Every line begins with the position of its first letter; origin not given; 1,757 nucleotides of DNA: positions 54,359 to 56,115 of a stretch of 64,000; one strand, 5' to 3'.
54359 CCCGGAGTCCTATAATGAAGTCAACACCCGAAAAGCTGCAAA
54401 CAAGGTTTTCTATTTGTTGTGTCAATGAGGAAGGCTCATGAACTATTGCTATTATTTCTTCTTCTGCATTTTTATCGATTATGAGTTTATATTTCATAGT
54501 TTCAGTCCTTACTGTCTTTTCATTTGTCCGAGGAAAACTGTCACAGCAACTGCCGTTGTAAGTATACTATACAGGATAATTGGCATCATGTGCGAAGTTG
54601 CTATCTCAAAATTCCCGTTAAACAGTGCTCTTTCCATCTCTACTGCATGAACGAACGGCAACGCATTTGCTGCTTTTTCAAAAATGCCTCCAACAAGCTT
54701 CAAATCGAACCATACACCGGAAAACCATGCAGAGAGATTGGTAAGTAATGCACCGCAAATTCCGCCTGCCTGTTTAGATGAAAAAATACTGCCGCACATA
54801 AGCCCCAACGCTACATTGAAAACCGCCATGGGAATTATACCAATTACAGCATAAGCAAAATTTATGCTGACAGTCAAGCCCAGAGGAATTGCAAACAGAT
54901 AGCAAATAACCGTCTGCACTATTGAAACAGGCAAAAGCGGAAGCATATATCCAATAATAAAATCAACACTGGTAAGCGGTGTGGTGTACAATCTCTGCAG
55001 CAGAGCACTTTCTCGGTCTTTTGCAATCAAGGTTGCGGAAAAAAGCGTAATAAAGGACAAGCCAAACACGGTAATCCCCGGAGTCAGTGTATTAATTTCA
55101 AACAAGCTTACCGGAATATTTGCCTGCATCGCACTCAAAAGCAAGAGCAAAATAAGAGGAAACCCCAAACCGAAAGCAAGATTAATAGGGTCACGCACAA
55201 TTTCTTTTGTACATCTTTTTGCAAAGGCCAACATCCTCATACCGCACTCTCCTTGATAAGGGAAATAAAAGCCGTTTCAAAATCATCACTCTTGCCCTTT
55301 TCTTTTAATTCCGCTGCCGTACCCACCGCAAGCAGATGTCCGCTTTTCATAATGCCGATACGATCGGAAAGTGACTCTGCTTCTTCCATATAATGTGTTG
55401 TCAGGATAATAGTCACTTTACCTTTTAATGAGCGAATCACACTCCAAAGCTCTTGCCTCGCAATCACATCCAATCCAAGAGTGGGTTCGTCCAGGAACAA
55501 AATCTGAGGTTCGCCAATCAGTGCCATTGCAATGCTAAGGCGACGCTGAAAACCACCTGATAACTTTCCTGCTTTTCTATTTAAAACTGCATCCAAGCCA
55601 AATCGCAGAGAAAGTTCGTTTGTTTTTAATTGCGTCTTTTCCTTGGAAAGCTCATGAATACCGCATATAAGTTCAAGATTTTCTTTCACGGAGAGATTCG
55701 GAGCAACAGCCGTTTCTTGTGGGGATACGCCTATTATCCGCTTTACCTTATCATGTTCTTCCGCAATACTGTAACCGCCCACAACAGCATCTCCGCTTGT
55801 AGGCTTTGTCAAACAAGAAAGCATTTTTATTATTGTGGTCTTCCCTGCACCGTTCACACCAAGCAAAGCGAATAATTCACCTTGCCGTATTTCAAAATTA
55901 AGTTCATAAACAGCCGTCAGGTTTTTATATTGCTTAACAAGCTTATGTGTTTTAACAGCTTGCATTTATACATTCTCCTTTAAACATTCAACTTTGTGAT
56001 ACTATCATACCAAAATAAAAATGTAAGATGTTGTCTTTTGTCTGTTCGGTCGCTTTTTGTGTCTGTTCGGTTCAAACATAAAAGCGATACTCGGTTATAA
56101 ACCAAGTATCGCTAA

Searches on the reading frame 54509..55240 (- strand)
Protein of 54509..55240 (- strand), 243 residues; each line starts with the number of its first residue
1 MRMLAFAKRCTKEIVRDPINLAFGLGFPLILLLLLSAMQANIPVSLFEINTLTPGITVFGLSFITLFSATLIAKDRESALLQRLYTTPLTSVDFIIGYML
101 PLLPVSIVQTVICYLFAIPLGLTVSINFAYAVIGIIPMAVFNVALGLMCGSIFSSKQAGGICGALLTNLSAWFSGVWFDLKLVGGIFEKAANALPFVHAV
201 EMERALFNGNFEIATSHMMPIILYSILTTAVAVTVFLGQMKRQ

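Call 78: search_protein_families(library=pfam, proteins=[window:54509-55240:-], max_evalue=0.001)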
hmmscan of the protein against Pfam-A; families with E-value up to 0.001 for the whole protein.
window:54509-55240:- (243 aa): 2 families
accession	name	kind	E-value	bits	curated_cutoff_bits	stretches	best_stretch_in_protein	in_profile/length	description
PF01061.29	ABC2_membrane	-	1.4e-20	74.1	26.9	1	4-205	4-208/211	ABC-2 type transporter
PF12698.13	ABC2_membrane_3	-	2.9e-15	56.7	31.6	1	52-232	164-345/347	ABC-2 family transporter protein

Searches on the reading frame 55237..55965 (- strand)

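Call 78: search_protein_families(library=pfam, proteins=[window:55237-55965:-], max_evalue=0.001)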
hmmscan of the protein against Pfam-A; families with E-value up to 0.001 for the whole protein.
window:55237-55965:- (242 aa): 6 families
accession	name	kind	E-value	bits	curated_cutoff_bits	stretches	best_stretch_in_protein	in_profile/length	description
PF00005.33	ABC_tran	-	6.6e-31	108.2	25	1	21-162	3-136/137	ABC transporter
PF13304.12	AAA_21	-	8.7e-11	42.9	27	1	129-191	232-298/304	AAA domain, putative AbiEii toxin, Type IV TA system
PF02463.25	SMC_N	-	0.0002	21.3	40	0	134-207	136-213/220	RecF/RecN/SMC N terminal domain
PF13175.12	AAA_15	-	0.00032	20.9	32.1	0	23-103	20-83/374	AAA ATPase domain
PF07097.16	DUF1359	-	0.00052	20.6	25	0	5-49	51-95/104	Protein of unknown function (DUF1359)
PF13476.12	AAA_23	-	0.00056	21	27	0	21-51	12-42/201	AAA domain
